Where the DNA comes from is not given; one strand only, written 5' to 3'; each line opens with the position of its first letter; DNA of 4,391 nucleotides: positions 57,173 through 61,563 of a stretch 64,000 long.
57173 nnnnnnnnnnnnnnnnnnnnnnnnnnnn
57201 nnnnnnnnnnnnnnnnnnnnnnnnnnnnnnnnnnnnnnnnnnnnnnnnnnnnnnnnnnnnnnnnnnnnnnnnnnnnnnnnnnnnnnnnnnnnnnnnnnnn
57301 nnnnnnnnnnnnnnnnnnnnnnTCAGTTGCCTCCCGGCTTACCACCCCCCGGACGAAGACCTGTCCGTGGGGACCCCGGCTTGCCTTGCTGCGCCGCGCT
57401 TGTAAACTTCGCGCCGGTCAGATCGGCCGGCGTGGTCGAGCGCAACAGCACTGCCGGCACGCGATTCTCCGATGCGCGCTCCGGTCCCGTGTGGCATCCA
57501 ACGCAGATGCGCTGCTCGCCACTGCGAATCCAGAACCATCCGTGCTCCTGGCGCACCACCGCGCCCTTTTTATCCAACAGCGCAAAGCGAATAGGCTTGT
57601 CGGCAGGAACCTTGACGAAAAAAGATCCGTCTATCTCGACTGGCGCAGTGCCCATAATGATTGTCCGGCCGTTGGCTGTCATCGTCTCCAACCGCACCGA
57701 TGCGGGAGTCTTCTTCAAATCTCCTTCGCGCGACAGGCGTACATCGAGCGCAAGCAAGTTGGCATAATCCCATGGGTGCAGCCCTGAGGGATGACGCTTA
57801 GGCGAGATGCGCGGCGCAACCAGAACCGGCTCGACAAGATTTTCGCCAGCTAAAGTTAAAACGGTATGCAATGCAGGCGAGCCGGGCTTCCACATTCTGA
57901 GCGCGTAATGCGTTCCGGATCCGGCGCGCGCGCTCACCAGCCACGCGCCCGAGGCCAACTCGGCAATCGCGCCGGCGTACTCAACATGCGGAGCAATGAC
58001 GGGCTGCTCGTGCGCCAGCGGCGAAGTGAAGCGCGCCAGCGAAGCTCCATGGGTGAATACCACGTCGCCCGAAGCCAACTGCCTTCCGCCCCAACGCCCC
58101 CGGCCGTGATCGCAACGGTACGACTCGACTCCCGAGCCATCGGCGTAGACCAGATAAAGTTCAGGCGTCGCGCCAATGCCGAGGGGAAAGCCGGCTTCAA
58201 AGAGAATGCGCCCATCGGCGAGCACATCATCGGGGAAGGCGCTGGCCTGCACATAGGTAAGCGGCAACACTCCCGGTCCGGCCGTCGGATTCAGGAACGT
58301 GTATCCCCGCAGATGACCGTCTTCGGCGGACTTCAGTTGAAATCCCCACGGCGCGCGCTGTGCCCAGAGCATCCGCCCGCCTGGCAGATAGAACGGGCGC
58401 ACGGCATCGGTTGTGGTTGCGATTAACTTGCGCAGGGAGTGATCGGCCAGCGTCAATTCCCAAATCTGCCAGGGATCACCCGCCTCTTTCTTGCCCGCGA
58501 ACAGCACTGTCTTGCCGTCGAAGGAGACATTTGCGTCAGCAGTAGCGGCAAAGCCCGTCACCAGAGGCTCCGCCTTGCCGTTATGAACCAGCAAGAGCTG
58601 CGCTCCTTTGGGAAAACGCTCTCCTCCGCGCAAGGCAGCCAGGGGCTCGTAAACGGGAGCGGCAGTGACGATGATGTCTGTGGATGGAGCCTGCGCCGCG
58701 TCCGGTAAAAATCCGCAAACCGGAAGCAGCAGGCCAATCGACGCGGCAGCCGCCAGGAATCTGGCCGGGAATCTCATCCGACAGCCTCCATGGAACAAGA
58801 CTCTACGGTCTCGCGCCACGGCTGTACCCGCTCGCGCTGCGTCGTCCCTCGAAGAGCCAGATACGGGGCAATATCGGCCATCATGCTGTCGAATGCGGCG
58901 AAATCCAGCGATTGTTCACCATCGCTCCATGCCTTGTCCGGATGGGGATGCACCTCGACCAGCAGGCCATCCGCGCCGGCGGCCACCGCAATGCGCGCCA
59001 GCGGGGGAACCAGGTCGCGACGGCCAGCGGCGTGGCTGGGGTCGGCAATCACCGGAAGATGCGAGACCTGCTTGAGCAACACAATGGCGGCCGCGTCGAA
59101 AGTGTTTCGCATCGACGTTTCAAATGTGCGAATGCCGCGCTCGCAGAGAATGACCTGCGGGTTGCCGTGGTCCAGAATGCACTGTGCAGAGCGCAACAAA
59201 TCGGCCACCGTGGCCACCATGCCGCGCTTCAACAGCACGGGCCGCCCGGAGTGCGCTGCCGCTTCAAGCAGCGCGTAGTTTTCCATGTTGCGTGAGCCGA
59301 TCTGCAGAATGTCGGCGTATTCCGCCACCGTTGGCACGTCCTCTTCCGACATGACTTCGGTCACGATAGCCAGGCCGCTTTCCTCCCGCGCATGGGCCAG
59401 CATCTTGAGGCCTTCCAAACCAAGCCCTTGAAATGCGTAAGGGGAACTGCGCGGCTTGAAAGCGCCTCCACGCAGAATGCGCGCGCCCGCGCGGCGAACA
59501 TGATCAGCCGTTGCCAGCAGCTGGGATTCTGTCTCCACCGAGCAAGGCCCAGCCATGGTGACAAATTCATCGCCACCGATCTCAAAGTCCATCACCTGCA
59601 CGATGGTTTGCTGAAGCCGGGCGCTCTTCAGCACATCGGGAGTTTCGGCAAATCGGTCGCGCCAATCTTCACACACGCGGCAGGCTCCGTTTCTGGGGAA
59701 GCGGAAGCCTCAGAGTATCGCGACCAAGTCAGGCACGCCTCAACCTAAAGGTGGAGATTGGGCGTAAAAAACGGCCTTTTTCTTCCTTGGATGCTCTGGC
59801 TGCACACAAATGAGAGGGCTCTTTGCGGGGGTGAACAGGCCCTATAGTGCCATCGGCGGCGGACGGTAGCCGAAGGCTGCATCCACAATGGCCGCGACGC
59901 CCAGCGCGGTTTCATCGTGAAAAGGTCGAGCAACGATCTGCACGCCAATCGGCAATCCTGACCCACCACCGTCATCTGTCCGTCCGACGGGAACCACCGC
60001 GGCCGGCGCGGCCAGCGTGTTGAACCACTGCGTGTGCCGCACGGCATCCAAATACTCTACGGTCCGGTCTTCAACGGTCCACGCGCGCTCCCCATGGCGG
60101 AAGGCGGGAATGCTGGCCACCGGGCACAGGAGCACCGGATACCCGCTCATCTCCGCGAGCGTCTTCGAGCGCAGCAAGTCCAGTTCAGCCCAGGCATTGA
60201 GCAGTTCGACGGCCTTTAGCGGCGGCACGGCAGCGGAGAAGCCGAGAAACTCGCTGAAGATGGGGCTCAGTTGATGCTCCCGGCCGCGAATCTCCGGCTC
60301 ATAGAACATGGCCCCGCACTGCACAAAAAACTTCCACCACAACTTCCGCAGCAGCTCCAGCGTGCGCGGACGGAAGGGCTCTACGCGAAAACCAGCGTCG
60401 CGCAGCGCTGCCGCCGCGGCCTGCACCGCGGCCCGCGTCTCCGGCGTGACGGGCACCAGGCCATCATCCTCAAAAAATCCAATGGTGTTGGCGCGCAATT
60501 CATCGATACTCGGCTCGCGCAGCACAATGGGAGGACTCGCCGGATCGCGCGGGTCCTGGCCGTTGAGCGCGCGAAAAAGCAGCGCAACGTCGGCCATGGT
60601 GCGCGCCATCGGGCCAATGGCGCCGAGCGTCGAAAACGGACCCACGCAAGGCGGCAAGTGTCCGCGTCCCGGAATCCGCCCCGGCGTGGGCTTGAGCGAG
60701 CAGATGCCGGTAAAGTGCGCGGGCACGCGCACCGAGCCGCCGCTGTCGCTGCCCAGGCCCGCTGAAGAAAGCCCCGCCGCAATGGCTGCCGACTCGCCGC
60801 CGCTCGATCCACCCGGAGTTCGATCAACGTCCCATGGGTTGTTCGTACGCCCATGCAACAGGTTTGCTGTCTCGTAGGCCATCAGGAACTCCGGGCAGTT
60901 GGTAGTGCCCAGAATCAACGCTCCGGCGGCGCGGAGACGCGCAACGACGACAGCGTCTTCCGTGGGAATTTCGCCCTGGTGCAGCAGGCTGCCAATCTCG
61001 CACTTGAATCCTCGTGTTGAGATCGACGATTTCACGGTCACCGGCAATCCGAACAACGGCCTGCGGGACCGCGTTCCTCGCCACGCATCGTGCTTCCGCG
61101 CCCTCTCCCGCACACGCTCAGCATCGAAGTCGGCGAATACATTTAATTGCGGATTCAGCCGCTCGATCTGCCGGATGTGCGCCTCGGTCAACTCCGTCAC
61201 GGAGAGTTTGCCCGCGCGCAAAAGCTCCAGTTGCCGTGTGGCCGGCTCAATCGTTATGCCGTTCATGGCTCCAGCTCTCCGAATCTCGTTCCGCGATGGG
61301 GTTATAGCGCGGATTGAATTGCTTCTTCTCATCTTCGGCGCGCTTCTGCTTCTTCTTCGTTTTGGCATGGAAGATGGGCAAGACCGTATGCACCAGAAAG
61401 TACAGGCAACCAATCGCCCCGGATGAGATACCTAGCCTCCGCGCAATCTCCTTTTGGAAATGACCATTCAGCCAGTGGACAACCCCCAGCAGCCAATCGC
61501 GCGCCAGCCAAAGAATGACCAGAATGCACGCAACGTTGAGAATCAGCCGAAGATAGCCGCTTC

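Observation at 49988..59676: Translationally coupled operon encoding a hydrazine-synthase-like haem complex in an apparently non-anammox host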

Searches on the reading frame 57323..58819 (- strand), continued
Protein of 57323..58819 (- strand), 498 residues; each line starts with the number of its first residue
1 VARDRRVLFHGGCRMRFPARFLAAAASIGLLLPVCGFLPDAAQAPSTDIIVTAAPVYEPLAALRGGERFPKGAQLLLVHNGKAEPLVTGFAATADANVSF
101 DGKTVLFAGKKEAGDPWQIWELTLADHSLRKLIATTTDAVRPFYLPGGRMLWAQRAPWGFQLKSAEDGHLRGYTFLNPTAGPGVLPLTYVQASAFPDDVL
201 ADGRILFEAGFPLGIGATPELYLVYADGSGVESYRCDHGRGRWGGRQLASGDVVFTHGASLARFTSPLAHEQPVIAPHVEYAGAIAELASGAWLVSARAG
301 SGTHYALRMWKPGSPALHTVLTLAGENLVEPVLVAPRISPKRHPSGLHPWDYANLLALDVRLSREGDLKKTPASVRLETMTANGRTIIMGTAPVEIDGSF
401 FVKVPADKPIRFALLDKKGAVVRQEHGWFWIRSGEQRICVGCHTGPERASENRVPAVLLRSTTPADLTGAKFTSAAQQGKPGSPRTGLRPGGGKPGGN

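Call 62: search_protein_families(library=pfam, proteins=[L095:7341-8609:+, L082:14703-15305:+, L095:3603-4823:+, L089:11563-14118:+, L092:1731-3767:+], max_evalue=0.01)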
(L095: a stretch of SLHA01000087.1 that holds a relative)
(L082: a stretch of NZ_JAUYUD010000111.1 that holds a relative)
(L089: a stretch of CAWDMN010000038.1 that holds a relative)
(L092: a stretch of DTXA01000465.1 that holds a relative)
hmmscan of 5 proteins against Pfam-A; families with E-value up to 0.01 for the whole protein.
L095:7341-8609:+ (423 aa): 2 families
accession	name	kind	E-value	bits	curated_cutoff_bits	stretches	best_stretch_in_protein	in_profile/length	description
PF01042.26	Ribonuc_L-PSP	-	5.9e-33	113.9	27.3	3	319-420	18-121/121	Endoribonuclease L-PSP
PF21168.2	FkbO_Hyg5-like_N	-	0.0032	17.9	27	0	198-264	36-109/122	Chorismatase FkbO/Hyg5-like, N-terminal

L082:14703-15305:+ (201 aa): 2 families
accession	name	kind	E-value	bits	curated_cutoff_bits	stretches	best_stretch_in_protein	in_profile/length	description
PF01042.26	Ribonuc_L-PSP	-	7e-16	58.8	27.3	1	93-197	19-120/121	Endoribonuclease L-PSP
PF21168.2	FkbO_Hyg5-like_N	-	0.0012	19.4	27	1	113-179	36-109/122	Chorismatase FkbO/Hyg5-like, N-terminal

L095:3603-4823:+ (407 aa): 6 families
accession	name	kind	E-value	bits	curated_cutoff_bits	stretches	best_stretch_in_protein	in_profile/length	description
PF13435.11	Cytochrome_C554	-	1.4e-34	119.3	20.8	2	265-347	1-84/84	Cytochrome c554 and c-prime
PF14522.11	Cytochrome_C7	-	1.4e-11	44.4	24.8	1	311-381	12-66/67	Cytochrome c7 and related cytochrome c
PF22113.1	Mtrc-MtrF_II-IV_dom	-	1.8e-08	34.5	30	0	85-173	81-169/176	Outer membrane cytochrome MtrC/MtrF-like, domains II/IV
PF09699.15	Paired_CXXCH_1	-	3.2e-07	30.4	20.6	0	374-387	6-19/41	Doubled CXXCH motif (Paired_CXXCH_1)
PF14537.11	Cytochrom_c3_2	-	6e-07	30.3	25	1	132-202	5-66/79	Cytochrome c3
PF00684.25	DnaJ_CXXCXGXG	-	0.0049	17.5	32.7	0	133-172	15-53/65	DnaJ central domain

L089:11563-14118:+ (852 aa): 15 families
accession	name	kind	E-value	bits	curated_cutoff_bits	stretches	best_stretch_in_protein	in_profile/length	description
PF10282.15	Lactonase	-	2.8e-20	73.3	21.7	2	49-155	197-319/344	Lactonase, 7-bladed beta-propeller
PF13435.11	Cytochrome_C554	-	2.8e-13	51.1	20.8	1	696-776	1-84/84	Cytochrome c554 and c-prime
PF25174.1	Beta-prop_THOC3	-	1.9e-10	40.6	305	1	47-170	51-172/272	THOC3 beta-propeller domain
PF03150.19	CCP_MauG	-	2e-10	41.9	25.6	1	411-529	7-117/149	Di-haem cytochrome c peroxidase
PF14522.11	Cytochrome_C7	-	4.7e-10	39.6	24.8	1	740-809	12-67/67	Cytochrome c7 and related cytochrome c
PF21783.3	YNCE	-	1e-09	38.6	27.1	1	43-163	156-278/339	YNCE-like beta-propeller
PF00034.26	Cytochrom_C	-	4.9e-09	37.8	21.3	0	561-650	10-89/90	Cytochrome c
PF02239.22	Cytochrom_D1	-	3.6e-08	32.8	25.5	1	25-124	19-116/368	Cytochrome D1 heme domain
PF22113.1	Mtrc-MtrF_II-IV_dom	-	5.4e-07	29.7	30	1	688-815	22-170/176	Outer membrane cytochrome MtrC/MtrF-like, domains II/IV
PF01731.26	Arylesterase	-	6.6e-06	26.7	21.3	0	285-311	52-78/86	Arylesterase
PF14537.11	Cytochrom_c3_2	-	1.5e-05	25.8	25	0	763-812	1-37/79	Cytochrome c3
PF02335.20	Cytochrom_C552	-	0.00011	21.8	24.1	0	763-813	239-287/438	Cytochrome c552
PF09699.15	Paired_CXXCH_1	-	0.00084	19.4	20.6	0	801-813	5-18/41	Doubled CXXCH motif (Paired_CXXCH_1)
PF21419.2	RoxA-like_Cyt-c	-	0.0011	18.9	26.7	0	595-618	5-28/39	RoxA-like, cytochrome c-like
PF08450.18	SGL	-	0.0018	18.4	26.3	0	86-151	135-207/246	SMP-30/Gluconolactonase/LRE-like region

L092:1731-3767:+ (679 aa): 2 families
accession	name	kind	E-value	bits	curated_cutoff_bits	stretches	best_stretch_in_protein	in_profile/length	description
PF18582.6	HZS_alpha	-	7e-27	94.3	26.6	1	401-505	1-98/98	Hydrazine synthase alpha subunit middle domain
PF22297.1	PccH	-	0.00076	20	24.4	1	543-592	2-52/133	PccH Cytochrome c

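Call 68: search_protein_families(library=pfam, proteins=[L089:6194-7513:+, L089:4986-6029:+, L089:20552-21457:+, L091:6037-7488:-, L091:20247-20966:+, L096:1361-2182:+, L096:2169-3029:+, L097:3-1259:+, L098:780-3677:+, L085:18888-19373:+], max_evalue=0.001)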
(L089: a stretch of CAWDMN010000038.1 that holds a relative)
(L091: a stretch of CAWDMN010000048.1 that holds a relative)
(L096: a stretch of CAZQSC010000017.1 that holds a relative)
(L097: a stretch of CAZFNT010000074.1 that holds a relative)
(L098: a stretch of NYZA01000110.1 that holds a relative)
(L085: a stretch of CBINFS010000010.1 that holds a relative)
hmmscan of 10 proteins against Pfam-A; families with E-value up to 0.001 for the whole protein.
L089:6194-7513:+ (440 aa): 3 families
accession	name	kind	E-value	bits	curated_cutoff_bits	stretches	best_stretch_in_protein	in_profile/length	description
PF01408.29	GFO_IDH_MocA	-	4.2e-11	44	24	1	55-183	1-112/120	Oxidoreductase family, NAD-binding Rossmann fold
PF02894.22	GFO_IDH_MocA_C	-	1.2e-09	38.8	22.9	1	204-342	2-133/218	Oxidoreductase family, C-terminal alpha/beta domain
PF22725.1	GFO_IDH_MocA_C3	-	1.9e-08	34.8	27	1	204-335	6-122/124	GFO/IDH/MocA C-terminal domain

L089:4986-6029:+ (348 aa): 1 family
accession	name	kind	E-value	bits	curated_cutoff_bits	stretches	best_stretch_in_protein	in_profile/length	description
PF03781.23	FGE-sulfatase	-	3.9e-50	171.3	23.3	1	56-295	4-240/255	Sulfatase-modifying factor enzyme 1-like domain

L089:20552-21457:+ (302 aa): 1 family
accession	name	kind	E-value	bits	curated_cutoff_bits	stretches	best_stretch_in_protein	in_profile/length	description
PF00474.23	SSF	-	7e-11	42.1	22.8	1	41-290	1-234/406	Sodium:solute symporter family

L091:6037-7488:- (484 aa): 11 families
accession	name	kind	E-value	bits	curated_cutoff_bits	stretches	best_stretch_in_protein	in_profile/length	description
PF00158.32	Sigma54_activat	-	7.7e-67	224.6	20.2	1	164-329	3-168/168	Sigma-54 interaction domain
PF25601.1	AAA_lid_14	-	2.2e-27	95.1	27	1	334-410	1-77/87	AAA+ ATPase lid domain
PF14532.12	Sigma54_activ_2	-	3.1e-22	79.7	25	1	165-333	3-138/138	Sigma-54 interaction domain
PF13426.13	PAS_9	-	2.1e-14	54.1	27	1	42-145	1-103/103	PAS domain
PF08448.16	PAS_4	-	2.7e-12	47.3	23.1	1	38-147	1-109/110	PAS fold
PF00989.32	PAS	-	1.1e-11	45.2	22.6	1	35-141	4-111/113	PAS fold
PF02954.25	HTH_8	-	3.8e-09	36.6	22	1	431-467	6-42/42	Bacterial regulatory protein, Fis family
PF13188.13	PAS_8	-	1.8e-08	34.4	21.8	1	35-82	4-48/65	PAS domain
PF07728.20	AAA_5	-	7.7e-08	32.9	22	1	187-304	3-123/139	AAA domain (dynein-related subfamily)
PF01078.27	Mg_chelatase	-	5.7e-06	26.3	20.3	0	240-272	92-124/207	Magnesium chelatase, subunit ChlI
PF13556.12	HTH_30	-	0.0003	21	27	1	441-467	10-36/59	PucR C-terminal helix-turn-helix domain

L091:20247-20966:+ (240 aa): 0 families

L096:1361-2182:+ (274 aa): 1 family
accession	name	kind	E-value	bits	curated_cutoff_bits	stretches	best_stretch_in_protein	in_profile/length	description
PF05140.19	ResB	-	3.4e-49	168.4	24.6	3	112-229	150-266/486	ResB-like family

L096:2169-3029:+ (287 aa): 1 family
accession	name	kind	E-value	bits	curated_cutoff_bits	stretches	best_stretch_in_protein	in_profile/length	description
PF01578.25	Cytochrom_C_asm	-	2.6e-49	168.2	29.9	1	91-287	3-212/212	Cytochrome C assembly protein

L097:3-1259:+ (419 aa): 0 families

L098:780-3677:+ (966 aa): 3 families
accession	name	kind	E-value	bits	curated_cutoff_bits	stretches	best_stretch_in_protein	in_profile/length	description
PF03176.21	MMPL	-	3.5e-37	128.5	20.5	2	259-488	77-306/333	MMPL family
PF02460.24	Patched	-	3.2e-11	43.7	23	1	820-941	30-156/156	Patched SSD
PF12349.14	Sterol-sensing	-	3.3e-11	43.7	22.3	1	821-946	9-140/153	Sterol-sensing domain of SREBP cleavage-activation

L085:18888-19373:+ (162 aa): 0 families

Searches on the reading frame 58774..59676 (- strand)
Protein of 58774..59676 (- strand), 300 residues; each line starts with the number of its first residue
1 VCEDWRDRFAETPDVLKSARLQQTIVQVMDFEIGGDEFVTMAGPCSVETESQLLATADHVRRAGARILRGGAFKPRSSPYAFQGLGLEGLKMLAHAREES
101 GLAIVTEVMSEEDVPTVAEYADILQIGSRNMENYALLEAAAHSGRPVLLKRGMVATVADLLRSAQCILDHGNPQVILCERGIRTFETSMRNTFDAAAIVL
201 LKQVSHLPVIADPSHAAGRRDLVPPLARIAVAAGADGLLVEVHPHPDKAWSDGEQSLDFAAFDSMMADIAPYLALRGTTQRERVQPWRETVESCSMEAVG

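Call 4: search_protein_families(library=pfam, proteins=[window:58774-59676:-], max_evalue=0.01)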
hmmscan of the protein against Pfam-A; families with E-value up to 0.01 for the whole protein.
window:58774-59676:- (300 aa): 2 families
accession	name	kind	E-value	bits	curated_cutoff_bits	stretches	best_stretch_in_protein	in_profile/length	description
PF00793.26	DAHP_synth_1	-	1e-72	244.8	25.5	1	30-265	9-260/270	DAHP synthetase I family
PF03102.20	NeuB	-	2e-08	34.4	22.1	1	87-277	55-237/241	NeuB family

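Call 5: search_protein_families(library=ncbifam, proteins=[window:58774-59676:-], max_evalue=0.01)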
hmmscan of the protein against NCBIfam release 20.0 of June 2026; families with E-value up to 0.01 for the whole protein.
window:58774-59676:- (300 aa): 10 families
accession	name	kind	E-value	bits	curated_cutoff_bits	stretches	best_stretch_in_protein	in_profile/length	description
NF006421.0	PRK08673.1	subfamily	5.7e-121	403.9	335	1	17-274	74-331/338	3-deoxy-7-phosphoheptulonate synthase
TIGR01361.1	DAHP_synth_Bsub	equivalog_domain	1.9e-109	365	267.75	1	19-269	7-257/260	3-deoxy-7-phosphoheptulonate synthase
NF009239.0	PRK12595.1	equivalog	1.8e-99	333.2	279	1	17-272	98-353/360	bifunctional 3-deoxy-7-phosphoheptulonate synthase/chorismate mutase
NF009933.0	PRK13396.1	subfamily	1.2e-93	313.9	486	1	36-271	100-336/352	3-deoxy-7-phosphoheptulonate synthase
NF041229.1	BagF_FevY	exception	9.6e-90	301.2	700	1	17-267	70-320/340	phospho-2-dehydro-3-deoxyheptonate aldolase BagF/FevY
NF003543.0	PRK05198.1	equivalog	3.2e-37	128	242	1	23-269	2-264/273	3-deoxy-8-phosphooctulonate synthase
TIGR01362.1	KDO8P_synth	equivalog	2.7e-36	125.1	314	1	37-271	2-251/258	3-deoxy-8-phosphooctulonate synthase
NF009109.0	PRK12457.1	equivalog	1.2e-24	87.1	457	1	76-269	61-265/281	3-deoxy-8-phosphooctulonate synthase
TIGR03586.1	PseI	equivalog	1.3e-05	24.6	340.25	1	98-280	87-261/327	pseudaminic acid synthase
TIGR03569.1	NeuB_NnaB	equivalog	0.00055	19.1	399.65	1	94-209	82-197/329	N-acetylneuraminate synthase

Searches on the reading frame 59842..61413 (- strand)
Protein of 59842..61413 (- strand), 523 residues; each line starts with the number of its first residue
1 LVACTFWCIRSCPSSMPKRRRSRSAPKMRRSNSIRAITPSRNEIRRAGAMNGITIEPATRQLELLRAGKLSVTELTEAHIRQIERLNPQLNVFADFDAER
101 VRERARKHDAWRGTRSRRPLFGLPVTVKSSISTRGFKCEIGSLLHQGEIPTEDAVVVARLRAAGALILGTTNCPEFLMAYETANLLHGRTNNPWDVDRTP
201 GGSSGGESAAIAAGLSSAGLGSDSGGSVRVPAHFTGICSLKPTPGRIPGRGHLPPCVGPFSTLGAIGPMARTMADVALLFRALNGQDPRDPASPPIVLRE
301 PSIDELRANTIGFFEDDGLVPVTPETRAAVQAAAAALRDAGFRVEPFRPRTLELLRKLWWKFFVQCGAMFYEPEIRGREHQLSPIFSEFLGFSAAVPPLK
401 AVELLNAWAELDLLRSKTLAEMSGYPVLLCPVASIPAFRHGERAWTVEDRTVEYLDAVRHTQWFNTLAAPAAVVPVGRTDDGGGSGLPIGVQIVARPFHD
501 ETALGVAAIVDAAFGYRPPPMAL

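Call 4: search_protein_families(library=pfam, proteins=[window:59842-61413:-], max_evalue=0.01)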
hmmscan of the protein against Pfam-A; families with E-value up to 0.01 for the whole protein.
window:59842-61413:- (523 aa): 1 family
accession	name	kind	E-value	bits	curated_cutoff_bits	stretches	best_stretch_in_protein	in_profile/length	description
PF01425.27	Amidase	-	1.6e-100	337.7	27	1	74-504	1-445/445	Amidase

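Call 5: search_protein_families(library=ncbifam, proteins=[window:59842-61413:-], max_evalue=0.01)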
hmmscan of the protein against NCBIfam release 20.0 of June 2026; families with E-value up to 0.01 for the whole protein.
window:59842-61413:- (523 aa): 26 families (the best 25 are shown)
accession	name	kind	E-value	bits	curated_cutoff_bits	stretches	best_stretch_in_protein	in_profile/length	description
NF004816.0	PRK06170.1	equivalog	2.3e-95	320.1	503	1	52-521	8-490/493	amidase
NF004815.0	PRK06169.1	equivalog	3.7e-85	286.3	506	1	56-515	10-460/471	amidase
NF005687.0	PRK07487.1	subfamily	8e-85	285.4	428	1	61-514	13-456/468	amidase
NF005450.0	PRK07042.1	equivalog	5e-79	265.9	458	1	61-512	12-450/464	amidase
NF006631.0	PRK09201.1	equivalog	3e-65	220.8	461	1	63-511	14-452/466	AtzE family amidohydrolase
NF005686.0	PRK07486.1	subfamily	2.4e-64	217.8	465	1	50-512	8-471/486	amidase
TIGR02715.1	amido_AtzE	subfamily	1.8e-62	211.7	425.75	1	64-511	8-445/452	AtzE family amidohydrolase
NF005688.0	PRK07488.1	equivalog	2e-62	211.7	532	1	58-347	13-287/474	indoleacetamide hydrolase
NF009119.0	PRK12470.1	equivalog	3.2e-62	211.1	498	2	57-349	10-295/462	amidase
NF004717.0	PRK06061.1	equivalog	1.2e-59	202.3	498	1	56-513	17-466/483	amidase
TIGR00132.1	gatA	equivalog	2.7e-58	197.9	481.1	2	64-350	4-287/466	Asp-tRNA(Asn)/Glu-tRNA(Gln) amidotransferase subunit GatA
NF005460.0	PRK07056.1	subfamily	4.8e-49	167.5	447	1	60-514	12-453/457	amidase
NF006043.0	PRK08186.1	subfamily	7.7e-48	163.3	487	1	64-513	15-447/600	allophanate hydrolase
NF005565.0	PRK07235.1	subfamily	1.4e-47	162.5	545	2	118-358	86-327/506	amidase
NF005899.0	PRK07869.1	equivalog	5.8e-46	157.3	418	1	58-513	17-461/471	amidase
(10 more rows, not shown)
